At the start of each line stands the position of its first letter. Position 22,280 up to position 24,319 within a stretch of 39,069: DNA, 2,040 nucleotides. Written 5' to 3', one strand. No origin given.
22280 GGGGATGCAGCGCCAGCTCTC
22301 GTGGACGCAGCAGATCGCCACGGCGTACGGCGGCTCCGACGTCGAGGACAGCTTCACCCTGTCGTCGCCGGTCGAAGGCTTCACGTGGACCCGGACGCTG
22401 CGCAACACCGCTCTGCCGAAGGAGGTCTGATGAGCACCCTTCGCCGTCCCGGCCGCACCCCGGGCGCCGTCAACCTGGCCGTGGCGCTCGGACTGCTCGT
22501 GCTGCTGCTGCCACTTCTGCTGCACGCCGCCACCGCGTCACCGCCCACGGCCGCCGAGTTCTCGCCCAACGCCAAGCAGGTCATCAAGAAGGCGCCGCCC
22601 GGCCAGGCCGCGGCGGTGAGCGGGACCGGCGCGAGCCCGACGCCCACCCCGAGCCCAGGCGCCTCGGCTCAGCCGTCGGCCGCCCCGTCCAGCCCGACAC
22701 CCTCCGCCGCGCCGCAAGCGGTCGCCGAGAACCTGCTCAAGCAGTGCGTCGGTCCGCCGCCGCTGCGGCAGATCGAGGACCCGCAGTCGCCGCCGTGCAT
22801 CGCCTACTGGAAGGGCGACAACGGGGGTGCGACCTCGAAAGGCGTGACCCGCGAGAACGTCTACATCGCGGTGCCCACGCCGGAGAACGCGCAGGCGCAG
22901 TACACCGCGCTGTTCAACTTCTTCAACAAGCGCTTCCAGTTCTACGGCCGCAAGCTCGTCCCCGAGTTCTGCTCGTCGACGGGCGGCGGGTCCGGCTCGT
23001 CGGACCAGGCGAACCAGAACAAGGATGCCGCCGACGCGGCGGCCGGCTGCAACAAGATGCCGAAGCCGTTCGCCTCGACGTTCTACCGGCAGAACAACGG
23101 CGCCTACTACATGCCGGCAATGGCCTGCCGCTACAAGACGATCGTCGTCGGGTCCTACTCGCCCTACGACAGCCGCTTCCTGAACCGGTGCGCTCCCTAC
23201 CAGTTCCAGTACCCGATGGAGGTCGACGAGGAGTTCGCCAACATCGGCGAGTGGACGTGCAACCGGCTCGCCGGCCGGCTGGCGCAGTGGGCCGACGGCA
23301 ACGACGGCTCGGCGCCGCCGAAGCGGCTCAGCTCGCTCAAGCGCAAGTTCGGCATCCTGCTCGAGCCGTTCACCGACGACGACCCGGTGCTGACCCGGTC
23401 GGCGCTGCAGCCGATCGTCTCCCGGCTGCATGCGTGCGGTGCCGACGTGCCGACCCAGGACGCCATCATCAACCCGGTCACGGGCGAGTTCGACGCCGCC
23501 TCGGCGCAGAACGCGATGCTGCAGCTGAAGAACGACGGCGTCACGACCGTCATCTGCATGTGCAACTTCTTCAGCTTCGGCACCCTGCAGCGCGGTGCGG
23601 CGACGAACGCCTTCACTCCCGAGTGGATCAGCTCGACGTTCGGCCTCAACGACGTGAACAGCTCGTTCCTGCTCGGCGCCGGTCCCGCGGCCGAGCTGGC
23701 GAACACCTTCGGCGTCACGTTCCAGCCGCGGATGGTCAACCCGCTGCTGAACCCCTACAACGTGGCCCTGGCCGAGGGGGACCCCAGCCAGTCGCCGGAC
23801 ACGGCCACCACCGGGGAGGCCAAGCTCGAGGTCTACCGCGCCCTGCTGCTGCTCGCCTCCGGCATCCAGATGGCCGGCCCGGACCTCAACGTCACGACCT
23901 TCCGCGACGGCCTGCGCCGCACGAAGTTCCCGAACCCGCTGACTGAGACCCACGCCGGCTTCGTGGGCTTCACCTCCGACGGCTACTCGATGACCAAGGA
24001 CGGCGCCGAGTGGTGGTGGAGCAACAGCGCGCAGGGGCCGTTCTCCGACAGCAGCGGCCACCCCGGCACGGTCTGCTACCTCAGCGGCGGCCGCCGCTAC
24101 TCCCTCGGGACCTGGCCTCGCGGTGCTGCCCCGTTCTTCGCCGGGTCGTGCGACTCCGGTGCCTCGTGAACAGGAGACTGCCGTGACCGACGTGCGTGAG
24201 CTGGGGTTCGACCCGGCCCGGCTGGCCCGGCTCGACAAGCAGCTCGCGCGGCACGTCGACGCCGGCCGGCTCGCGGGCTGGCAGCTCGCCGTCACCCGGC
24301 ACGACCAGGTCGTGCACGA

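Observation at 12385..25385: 13-kb overlap-coupled operon joining a fully fused Liv-type ABC transporter to MoxR-DUF58-transglutaminase-like and three exported proteins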

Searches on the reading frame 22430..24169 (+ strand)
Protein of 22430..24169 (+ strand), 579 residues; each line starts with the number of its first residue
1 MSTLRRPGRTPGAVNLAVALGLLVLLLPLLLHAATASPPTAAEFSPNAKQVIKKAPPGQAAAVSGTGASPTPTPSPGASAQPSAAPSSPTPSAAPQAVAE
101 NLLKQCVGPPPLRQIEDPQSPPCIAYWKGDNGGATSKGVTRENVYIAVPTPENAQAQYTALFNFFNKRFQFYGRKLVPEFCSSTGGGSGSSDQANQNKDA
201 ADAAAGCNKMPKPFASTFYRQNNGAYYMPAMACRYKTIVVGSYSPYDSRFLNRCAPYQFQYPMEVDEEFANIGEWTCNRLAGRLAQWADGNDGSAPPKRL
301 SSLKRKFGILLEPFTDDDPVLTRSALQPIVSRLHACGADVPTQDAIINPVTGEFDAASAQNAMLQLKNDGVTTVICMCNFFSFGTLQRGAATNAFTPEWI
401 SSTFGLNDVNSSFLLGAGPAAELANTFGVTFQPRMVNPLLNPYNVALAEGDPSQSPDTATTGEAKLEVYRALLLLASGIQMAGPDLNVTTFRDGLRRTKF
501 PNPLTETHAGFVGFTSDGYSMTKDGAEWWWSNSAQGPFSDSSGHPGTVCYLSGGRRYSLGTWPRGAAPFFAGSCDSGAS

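Call 10: search_protein_families(library=pfam, proteins=[window:22430-24166:+], max_evalue=0.01)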
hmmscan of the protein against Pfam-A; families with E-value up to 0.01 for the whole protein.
window:22430-24166:+ (579 aa): 0 families

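Call 14: find_encoding_contigs(protein=window:22430-24169:+, flank=10000, max_places=6)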
Protein window:22430-24169:+ (579 aa): no gene with exactly this product is on record in the collection.

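Call 15: find_homologous_proteins(query=window:22430-24166:+)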
Query window:22430-24166:+ (579 aa): 772 proteins with E <= 0.001 among 8000 candidates; the best 120 are listed.
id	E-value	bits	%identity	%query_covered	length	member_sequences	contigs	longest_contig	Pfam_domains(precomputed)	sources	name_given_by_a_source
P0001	0.0e+0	1031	78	100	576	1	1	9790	-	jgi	jgi:hypothetical protein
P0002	4.4e-290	981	73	99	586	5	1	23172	-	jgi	jgi:hypothetical protein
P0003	1.2e-288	976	72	99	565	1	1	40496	-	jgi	jgi:hypothetical protein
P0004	1.1e-286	970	73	98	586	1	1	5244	-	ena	-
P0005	1.8e-286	969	72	100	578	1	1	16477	-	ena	-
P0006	6.6e-286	967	73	99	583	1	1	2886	-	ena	-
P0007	6.6e-286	967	73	99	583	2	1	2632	-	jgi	jgi:hypothetical protein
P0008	7.2e-286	967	74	99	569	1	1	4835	-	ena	-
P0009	1.2e-285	967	73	99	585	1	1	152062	-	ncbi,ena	-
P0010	2.5e-285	965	73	99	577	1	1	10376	-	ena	-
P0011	4.7e-282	955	71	100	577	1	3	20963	-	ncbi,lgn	-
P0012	1.1e-281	953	72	99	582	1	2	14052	-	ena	-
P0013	6.3e-281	951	73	93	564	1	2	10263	-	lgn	-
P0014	5.7e-280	948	71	100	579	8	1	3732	-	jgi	jgi:hypothetical protein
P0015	2.7e-279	946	72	99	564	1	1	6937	-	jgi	jgi:hypothetical protein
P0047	1.0e-226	772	60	99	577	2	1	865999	-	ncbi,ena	-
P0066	2.0e-204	698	55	99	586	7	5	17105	PF13458.13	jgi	jgi:hypothetical protein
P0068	2.4e-204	698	54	100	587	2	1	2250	PF13458.13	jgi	jgi:hypothetical protein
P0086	4.0e-196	671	52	98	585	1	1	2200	PF13458.13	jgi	jgi:hypothetical protein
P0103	5.7e-131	456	42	99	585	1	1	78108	-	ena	-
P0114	6.4e-109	383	39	100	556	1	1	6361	PF13458.13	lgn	-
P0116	4.8e-107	377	41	98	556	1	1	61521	PF13458.13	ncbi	-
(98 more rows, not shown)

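Call 16: find_encoding_contigs(protein=P0009, flank=10000, max_places=2)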
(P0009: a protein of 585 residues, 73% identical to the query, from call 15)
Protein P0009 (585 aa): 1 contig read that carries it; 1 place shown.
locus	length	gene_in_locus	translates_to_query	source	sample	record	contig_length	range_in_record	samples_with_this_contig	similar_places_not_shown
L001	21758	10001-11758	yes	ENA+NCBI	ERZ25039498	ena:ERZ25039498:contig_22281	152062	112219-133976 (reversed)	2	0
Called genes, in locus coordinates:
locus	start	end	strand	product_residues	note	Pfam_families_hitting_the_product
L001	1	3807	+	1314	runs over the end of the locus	PF02653:BPD_transp_2, PF00005:ABC_tran, PF02463:SMC_N (faint), PF13191:AAA_16 (faint), PF13476:AAA_23 (faint), PF13304:AAA_21 (faint), PF00005:ABC_tran, PF12399:BCA_ABC_TP_C (weak), +1 more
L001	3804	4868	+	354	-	PF20030:bpMoxR, PF00158:Sigma54_activat (weak), PF01078:Mg_chelatase (faint), PF00004:AAA (weak), PF07726:AAA_3, PF07728:AAA_5, PF17863:AAA_lid_2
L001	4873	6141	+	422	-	PF01882:DUF58 (weak)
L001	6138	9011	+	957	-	PF01841:Transglut_core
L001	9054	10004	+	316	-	-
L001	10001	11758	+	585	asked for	-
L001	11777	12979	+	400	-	PF00144:Beta-lactamase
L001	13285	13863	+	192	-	PF04978:MST, PF12867:DinB_2 (weak)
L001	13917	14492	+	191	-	-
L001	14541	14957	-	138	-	PF00027:cNMP_binding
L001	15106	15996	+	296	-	PF00561:Abhydrolase_1, PF12146:Hydrolase_4 (weak), PF12697:Abhydrolase_6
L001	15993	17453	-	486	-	PF08309:LVIVD (faint)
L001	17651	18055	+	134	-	PF03795:YCII (weak)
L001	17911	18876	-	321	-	-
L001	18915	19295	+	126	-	-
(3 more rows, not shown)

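Call 17: find_encoding_contigs(protein=P0047, flank=10000, max_places=2)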
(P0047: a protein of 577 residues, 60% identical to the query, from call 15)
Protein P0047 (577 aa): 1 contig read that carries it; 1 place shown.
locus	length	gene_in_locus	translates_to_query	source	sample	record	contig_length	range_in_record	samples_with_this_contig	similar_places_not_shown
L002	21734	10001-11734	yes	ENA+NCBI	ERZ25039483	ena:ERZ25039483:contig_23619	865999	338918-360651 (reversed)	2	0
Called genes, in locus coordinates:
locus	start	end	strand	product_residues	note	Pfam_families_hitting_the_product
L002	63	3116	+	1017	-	PF02653:BPD_transp_2, PF00005:ABC_tran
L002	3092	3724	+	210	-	PF00005:ABC_tran, PF12399:BCA_ABC_TP_C (weak)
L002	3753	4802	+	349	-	PF20030:bpMoxR, PF01078:Mg_chelatase (faint), PF00004:AAA (weak), PF07726:AAA_3, PF07728:AAA_5, PF17863:AAA_lid_2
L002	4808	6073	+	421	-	PF01882:DUF58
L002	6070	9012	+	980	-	PF11992:TgpA_N (weak), PF01841:Transglut_core (weak)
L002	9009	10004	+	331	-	-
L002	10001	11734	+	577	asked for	-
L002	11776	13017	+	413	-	PF00144:Beta-lactamase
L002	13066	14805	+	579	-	-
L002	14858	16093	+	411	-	PF00144:Beta-lactamase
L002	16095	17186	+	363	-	-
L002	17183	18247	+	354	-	PF00144:Beta-lactamase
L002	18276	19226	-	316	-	-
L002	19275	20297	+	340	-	PF06224:AlkZ-like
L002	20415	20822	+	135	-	-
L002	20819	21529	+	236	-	PF00072:Response_reg, PF00486:Trans_reg_C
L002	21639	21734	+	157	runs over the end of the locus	PF00672:HAMP, PF00512:HisKA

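Call 18: find_encoding_contigs(protein=P0103, flank=10000, max_places=2)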
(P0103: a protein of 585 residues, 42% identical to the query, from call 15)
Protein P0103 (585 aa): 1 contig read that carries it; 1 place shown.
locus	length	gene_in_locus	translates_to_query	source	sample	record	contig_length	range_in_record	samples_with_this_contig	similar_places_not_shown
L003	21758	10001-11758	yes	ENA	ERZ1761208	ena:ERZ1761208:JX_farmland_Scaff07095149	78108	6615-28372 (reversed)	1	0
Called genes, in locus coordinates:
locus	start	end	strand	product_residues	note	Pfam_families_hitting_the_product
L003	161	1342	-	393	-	PF00487:FA_desaturase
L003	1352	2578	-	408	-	PF00970:FAD_binding_6 (weak), PF00175:NAD_binding_1 (weak), PF00111:Fer2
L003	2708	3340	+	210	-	PF00440:TetR_N, PF19344:TetR_C_32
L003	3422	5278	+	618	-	-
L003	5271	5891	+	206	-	PF04203:Sortase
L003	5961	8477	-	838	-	PF17678:Glyco_hydro_92N, PF07971:Glyco_hydro_92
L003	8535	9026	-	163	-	-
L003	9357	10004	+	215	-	PF00440:TetR_N, PF17932:TetR_C_24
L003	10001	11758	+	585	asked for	-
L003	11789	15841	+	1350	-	PF12399:BCA_ABC_TP_C (faint), PF02653:BPD_transp_2, PF00005:ABC_tran, PF02463:SMC_N (faint), PF13191:AAA_16 (faint), PF13476:AAA_23 (faint), PF13304:AAA_21 (weak), PF00005:ABC_tran, +2 more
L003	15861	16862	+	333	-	PF20030:bpMoxR (weak), PF00158:Sigma54_activat (faint), PF05496:RuvB_N (faint), PF00004:AAA (weak), PF07726:AAA_3, PF07728:AAA_5, PF17863:AAA_lid_2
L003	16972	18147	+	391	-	PF01882:DUF58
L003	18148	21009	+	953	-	PF01841:Transglut_core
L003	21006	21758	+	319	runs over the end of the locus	-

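Call 21: find_related_loci(query=A1, collection=genome_contigs, flank=10000)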
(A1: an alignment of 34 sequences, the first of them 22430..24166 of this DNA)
Query A1 (579 aa) in genome_contigs; peptide patterns used: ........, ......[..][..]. (x = any residue, [..] = any of these).
246 stretches matched a pattern; 107 encode a relative of the query (tblastn E <= 1e-3); the best 80 are kept; 72 distinct loci.
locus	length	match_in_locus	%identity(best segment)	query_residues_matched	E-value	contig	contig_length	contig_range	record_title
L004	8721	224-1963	74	3-578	0e+0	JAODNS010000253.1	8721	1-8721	MAG: Frankiales bacterium isolate RYN_124 scaffold_1391481, whole genome shotgun sequence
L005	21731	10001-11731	73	4-578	0e+0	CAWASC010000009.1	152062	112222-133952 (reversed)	MAG: uncultured Actinomycetota bacterium isolate MFD02581.bin.1.174 genome assembly, contig: contig_22281, whole genome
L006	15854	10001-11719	70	4-576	0e+0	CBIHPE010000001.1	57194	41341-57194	MAG TPA_asm: uncultured Frankiales bacterium isolate SRR18156180_metabat2_57 genome assembly, contig: ERZ27336830.352, w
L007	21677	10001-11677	65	10-576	0e+0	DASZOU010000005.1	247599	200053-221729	MAG TPA_asm: Mycobacteriales bacterium isolate SMAG_U5953 k141_397852, whole genome shotgun sequence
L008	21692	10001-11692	64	4-576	0e+0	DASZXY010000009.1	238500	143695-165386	MAG TPA_asm: Mycobacteriales bacterium isolate SMAG_U6196 k141_871788, whole genome shotgun sequence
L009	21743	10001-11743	64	4-578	0e+0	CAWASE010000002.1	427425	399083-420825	MAG: uncultured Actinomycetes bacterium isolate MFD02581.bin.1.225 genome assembly, contig: contig_101921, whole genome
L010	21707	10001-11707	60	4-575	0e+0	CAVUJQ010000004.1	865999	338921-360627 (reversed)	MAG: uncultured Actinomycetes bacterium isolate MFD01721.bin.2.222 genome assembly, contig: contig_23619, whole genome s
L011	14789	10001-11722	60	3-577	0e+0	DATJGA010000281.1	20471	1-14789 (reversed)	MAG TPA_asm: Mycobacteriales bacterium isolate SMAG_U15474 k141_7899549, whole genome shotgun sequence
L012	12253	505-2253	54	2-579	0e+0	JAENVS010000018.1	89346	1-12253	MAG: Frankiaceae bacterium isolate 3_4_m_bin13 c_000001306782, whole genome shotgun sequence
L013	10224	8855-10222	66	4-456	0e+0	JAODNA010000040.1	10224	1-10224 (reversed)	MAG: Frankiales bacterium isolate RYN_106 scaffold_198927, whole genome shotgun sequence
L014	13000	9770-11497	53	4-577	3e-176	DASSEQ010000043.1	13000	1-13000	MAG TPA_asm: Mycobacteriales bacterium isolate SMAG_U982 k141_515104, whole genome shotgun sequence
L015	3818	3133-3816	100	1-228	1e-149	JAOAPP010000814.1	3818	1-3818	MAG: Bryobacterales bacterium isolate RYN_17 scaffold_4350047, whole genome shotgun sequence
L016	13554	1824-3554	43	5-575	2e-141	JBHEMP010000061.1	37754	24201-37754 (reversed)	MAG: Candidatus Dormibacteria bacterium isolate S3_bin.41.orig S3_k141_2288616, whole genome shotgun sequence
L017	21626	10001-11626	41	9-578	1e-106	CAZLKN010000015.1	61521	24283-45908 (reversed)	MAG TPA_asm: uncultured Actinomycetes bacterium isolate SRP284430_co1_21 genome assembly, contig: NODE_126_length_61521_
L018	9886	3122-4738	38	9-577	6e-101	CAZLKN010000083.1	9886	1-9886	MAG TPA_asm: uncultured Actinomycetes bacterium isolate SRP284430_co1_21 genome assembly, contig: NODE_5103_length_9886_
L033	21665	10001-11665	34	9-574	6e-77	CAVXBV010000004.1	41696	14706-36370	MAG: uncultured Actinomycetota bacterium isolate MFD02581.bin.1.164 genome assembly, contig: contig_126150, whole genome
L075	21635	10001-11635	32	5-562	6e-59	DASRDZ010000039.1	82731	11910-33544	MAG TPA_asm: Candidatus Dormiibacterota bacterium isolate SMAG_U9993 k141_1224304, whole genome shotgun sequence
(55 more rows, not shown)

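Call 27: search_protein_families(library=pfam, proteins=[L033:11668-13869:+, L033:13466-16918:+, L075:6914-8026:+, L075:8181-9983:+, L075:3942-6914:+, L075:12428-13945:+], max_evalue=0.001)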
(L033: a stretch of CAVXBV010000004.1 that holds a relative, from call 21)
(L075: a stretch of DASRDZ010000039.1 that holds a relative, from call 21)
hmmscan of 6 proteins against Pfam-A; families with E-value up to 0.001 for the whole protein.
L033:11668-13869:+ (733 aa): 1 family
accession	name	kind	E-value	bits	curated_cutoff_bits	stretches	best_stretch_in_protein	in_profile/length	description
PF02653.21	BPD_transp_2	-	3.1e-37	128.6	26.8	2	407-639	5-242/269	Branched-chain amino acid transport system / permease component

L033:13466-16918:+ (1150 aa): 16 families
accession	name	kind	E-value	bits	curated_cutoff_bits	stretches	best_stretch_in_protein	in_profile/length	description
PF00005.33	ABC_tran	-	6.8e-59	198.8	25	2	892-1052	1-136/137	ABC transporter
PF07690.21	MFS_1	-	3.1e-41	141.9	33.4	1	211-559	1-344/347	Major Facilitator Superfamily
PF13304.12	AAA_21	-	4.9e-19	69.9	27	1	750-810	232-295/304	AAA domain, putative AbiEii toxin, Type IV TA system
PF13555.12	AAA_29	-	8.9e-09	35.4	27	0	642-667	17-42/61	P-loop containing region of AAA domain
PF13476.12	AAA_23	-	2.4e-08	35.3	27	0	638-668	11-40/201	AAA domain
PF02463.25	SMC_N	-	2.3e-06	27.6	40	0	648-667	25-44/220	RecF/RecN/SMC N terminal domain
PF12399.14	BCA_ABC_TP_C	-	2.8e-06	27.2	25.5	1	1102-1123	1-22/27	Branched-chain amino acid ATP-binding cassette transporter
PF13604.12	AAA_30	-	7.6e-06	26.2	27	0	648-811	19-122/191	AAA domain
PF13191.12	AAA_16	-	4.4e-05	24.5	32.6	0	646-798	23-155/167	AAA ATPase domain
PF13401.12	AAA_22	-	6.9e-05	23.6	27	0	648-811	6-121/130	AAA domain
PF03193.22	RsgA_GTPase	-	8e-05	23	30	0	645-678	105-137/174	RsgA GTPase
PF06414.18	Zeta_toxin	-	0.00016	21.7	22.3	0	649-682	18-51/199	Zeta toxin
PF13175.12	AAA_15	-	0.00023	21.4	32.1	0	649-667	25-43/374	AAA ATPase domain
PF01926.29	MMR_HSR1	-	0.00034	21.1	21.9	0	650-672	2-23/113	50S ribosome-binding GTPase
PF13514.12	AAA_27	-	0.00034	20.7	22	0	640-668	19-47/206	AAA domain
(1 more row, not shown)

L075:6914-8026:+ (370 aa): 0 families

L075:8181-9983:+ (600 aa): 0 families

L075:3942-6914:+ (990 aa): 2 families
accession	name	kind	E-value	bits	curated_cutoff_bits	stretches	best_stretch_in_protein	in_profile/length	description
PF01841.26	Transglut_core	-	2.1e-09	38.1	23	1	460-560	13-105/108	Transglutaminase-like superfamily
PF11992.13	TgpA_N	-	6.4e-06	25.8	30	2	292-412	218-329/333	TgpA N-terminal domain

L075:12428-13945:+ (505 aa): 5 families
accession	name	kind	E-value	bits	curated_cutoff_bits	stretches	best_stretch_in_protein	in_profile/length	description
PF07729.17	FCD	-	1e-25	91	24.3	1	348-471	1-123/125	FCD domain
PF00392.27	GntR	-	8.6e-15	54.6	27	1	261-323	2-64/64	Bacterial regulatory proteins, gntR family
PF13545.12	HTH_Crp_2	-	9.1e-05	22.8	27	1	263-326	2-64/70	Crp-like helix-turn-helix domain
PF07840.17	FadR_C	-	0.00023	21.5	23.6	1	346-423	27-101/164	FadR C-terminal domain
PF13730.12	HTH_36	-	0.00063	19.9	25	0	278-313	20-55/55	Helix-turn-helix domain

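Call 28: search_solved_structures(query=A1, max_evalue=1)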
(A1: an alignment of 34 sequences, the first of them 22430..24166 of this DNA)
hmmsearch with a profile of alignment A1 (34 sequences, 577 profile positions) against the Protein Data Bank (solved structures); distinct sequences matched with E-value up to 1: 1.
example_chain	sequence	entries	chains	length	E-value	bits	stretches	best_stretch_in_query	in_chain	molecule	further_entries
4wfc_B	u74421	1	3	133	0.65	11.9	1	249-365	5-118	Exosome complex protein LRP1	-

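Call 38: search_protein_families(library=ncbifam, proteins=[window:22430-24166:+], max_evalue=0.01)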
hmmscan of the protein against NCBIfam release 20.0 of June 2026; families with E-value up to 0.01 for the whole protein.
window:22430-24166:+ (579 aa): 0 families

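Call 39: predict_structure(alignment_id=A1)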
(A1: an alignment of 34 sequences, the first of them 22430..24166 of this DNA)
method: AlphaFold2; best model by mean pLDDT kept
length: 579 residues; sequences in the alignment: 34
mean_pLDDT: 84.0   pTM: 0.79
mean pLDDT of the five models: 84.0, 83.5, 81.8, 79.8, 79.0
residues with pLDDT >= 90: 390; 70-90: 91; 50-70: 12; < 50: 86
segments of 3 or more residues with pLDDT < 50: 1-10, 34-105, 107-110
pLDDT, mean of each block of 10 residues (from residue 1): 45 69 80 47 31 30 27 32 39 40 43 73 78 93 97 94 94 95 87 95 95 96 94 98 93 96 96 98 96 94 98 90 96 97 97 91 98 97 97 97 93 93 97 91 93 94 90 97 96 94 81 92 96 94 92 94 94 86
secondary structure, 60 per line:
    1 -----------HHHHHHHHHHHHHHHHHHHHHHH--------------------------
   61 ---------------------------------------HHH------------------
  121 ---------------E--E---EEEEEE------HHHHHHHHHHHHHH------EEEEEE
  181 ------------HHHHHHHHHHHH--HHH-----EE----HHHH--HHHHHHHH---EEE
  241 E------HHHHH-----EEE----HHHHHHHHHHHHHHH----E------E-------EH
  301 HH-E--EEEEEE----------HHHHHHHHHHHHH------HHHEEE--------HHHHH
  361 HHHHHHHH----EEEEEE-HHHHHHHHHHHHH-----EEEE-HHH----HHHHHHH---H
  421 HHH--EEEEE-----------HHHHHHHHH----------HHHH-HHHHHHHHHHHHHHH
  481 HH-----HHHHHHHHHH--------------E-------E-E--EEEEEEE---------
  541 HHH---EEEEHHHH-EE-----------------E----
elements in order: H12-34 E143-148 H155-168 E175-180 H193-204 H221-224 H227-234 E238-241 H248-252 E258-260 H265-279 E307-312 H323-335 E345-347 H356-368 E373-378 H380-392 E398-401 H410-416 H420-423 E426-430 H442-450 H461-464 H466-482 H488-497 E525-531 E547-550 H551-554
